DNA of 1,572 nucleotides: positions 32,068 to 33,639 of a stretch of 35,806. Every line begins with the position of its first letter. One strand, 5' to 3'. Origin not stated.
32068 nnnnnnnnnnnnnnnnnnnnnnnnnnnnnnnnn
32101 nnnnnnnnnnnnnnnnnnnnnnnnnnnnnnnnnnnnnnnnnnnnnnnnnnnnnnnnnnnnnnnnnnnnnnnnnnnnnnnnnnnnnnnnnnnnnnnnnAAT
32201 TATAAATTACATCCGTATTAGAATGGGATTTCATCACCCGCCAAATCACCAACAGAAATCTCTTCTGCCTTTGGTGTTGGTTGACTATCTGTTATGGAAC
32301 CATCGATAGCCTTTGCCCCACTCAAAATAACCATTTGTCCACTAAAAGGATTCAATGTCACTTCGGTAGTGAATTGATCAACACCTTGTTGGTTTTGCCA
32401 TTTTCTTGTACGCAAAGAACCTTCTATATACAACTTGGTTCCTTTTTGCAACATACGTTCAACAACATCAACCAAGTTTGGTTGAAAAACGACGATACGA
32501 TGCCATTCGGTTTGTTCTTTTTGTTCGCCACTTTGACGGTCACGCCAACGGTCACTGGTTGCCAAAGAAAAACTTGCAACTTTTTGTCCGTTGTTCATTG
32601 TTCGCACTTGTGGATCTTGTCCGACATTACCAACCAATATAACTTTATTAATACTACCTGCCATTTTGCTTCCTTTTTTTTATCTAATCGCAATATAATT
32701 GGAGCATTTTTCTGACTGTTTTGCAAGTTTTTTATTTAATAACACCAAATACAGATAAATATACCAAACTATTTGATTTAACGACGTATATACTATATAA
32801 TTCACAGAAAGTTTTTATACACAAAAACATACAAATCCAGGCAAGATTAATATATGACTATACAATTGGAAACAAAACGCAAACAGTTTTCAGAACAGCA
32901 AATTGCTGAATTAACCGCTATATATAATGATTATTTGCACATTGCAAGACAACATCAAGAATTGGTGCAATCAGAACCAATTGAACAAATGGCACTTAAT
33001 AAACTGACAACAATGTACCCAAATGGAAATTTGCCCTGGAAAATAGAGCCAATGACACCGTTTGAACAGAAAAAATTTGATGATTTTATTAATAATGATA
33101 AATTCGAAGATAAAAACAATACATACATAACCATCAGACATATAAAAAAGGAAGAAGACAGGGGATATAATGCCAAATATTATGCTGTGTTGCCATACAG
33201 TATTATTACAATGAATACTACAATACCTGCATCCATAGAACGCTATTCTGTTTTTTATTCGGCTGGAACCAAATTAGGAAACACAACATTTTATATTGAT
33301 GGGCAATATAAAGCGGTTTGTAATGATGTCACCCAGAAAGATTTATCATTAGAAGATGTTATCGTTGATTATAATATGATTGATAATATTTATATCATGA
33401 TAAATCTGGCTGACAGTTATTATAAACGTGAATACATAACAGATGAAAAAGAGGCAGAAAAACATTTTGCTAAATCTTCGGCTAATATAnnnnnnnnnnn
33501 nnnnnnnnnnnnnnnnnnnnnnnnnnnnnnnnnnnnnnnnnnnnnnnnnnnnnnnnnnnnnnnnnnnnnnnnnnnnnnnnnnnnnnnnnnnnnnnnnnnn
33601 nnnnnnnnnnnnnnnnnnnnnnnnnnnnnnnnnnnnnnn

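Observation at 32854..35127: Single-chain tandem-HEPN protein: two RNxxxH RNase motifs fused in cis, with no MNT partner and no CRISPR array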

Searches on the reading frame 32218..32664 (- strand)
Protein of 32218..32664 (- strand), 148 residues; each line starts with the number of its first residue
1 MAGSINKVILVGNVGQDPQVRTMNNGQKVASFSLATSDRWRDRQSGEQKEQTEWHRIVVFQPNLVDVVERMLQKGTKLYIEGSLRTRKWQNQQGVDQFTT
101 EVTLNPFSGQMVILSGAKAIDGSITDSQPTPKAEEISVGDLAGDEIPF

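Call 36: search_protein_families(library=pfam, proteins=[window:32218-32664:-], max_evalue=0.001)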
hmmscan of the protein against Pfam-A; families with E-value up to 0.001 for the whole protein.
window:32218-32664:- (148 aa): 1 family
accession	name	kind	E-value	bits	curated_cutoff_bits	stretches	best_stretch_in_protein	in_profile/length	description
PF00436.31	SSB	-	4.6e-35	120.2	26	1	5-105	1-99/104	Single-strand binding protein family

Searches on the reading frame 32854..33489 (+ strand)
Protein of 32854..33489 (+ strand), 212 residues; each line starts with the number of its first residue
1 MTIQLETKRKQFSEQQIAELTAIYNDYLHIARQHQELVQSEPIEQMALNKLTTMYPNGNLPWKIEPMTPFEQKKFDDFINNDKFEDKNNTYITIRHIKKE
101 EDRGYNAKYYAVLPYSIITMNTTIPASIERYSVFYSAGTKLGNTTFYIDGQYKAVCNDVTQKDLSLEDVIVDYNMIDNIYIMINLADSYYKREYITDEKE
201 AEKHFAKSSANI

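Call 67: search_protein_families(library=pfam, alignment_id=A4, max_evalue=10)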
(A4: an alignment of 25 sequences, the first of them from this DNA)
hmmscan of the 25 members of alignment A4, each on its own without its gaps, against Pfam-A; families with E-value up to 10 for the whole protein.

A. member 1, seq(212 aa): 1 family
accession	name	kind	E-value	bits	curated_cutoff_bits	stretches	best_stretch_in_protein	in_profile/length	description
PF24836.1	NQRA_2nd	-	0.022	15.3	25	1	4-75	54-124/145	NqrA second alpha/beta domain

B. families by the number of members that match (of 25 scanned): 15 families
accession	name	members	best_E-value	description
PF16226.10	DUF4885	1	0.0034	Domain of unknown function (DUF4885)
PF24836.1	NQRA_2nd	1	0.022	NqrA second alpha/beta domain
PF06245.16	DUF1015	1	0.05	Protein of unknown function (DUF1015)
PF18933.6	PsbP_2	1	0.065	PsbP-like protein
PF11444.14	DUF2895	1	0.069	Protein of unknown function (DUF2895)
PF18218.6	Spa1_C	1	0.071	Lantibiotic immunity protein Spa1 C-terminal domain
PF05588.17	Botulinum_HA-17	1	0.072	Clostridium botulinum HA-17 domain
PF04546.19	Sigma70_ner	1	0.073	Sigma-70, non-essential region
PF15964.10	CCCAP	1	0.082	Centrosomal colon cancer autoantigen protein family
PF15565.11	Imm30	1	0.11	Immunity protein 30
PF08967.16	ENCP4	1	0.11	Putative type 4B encapsulin shell protein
PF01476.26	LysM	1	0.13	LysM domain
PF18058.6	SbsC_C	1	0.15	SbsC C-terminal domain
PF09266.15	VirDNA-topo-I_N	1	0.2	Viral DNA topoisomerase I, N-terminal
PF22629.2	ACT_AHAS_ss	1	0.25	AHAS small subunit-like ACT domain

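Call 69: search_solved_structures(query=A4, max_evalue=10)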
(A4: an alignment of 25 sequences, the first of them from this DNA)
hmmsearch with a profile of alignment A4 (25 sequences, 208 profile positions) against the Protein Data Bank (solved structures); distinct sequences matched with E-value up to 10: 3.
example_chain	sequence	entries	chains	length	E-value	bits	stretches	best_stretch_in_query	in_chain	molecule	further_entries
7tbi_N1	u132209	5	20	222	0.86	12.2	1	10-59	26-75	Nup57 | NUP58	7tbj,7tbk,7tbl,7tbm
5cws_D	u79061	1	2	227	0.9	12.1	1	10-59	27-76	Nucleoporin NUP49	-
5mac_A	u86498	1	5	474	1.3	11.6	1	79-152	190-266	Ribulose-1,5-bisphosphate carboxylase-oxygenase type III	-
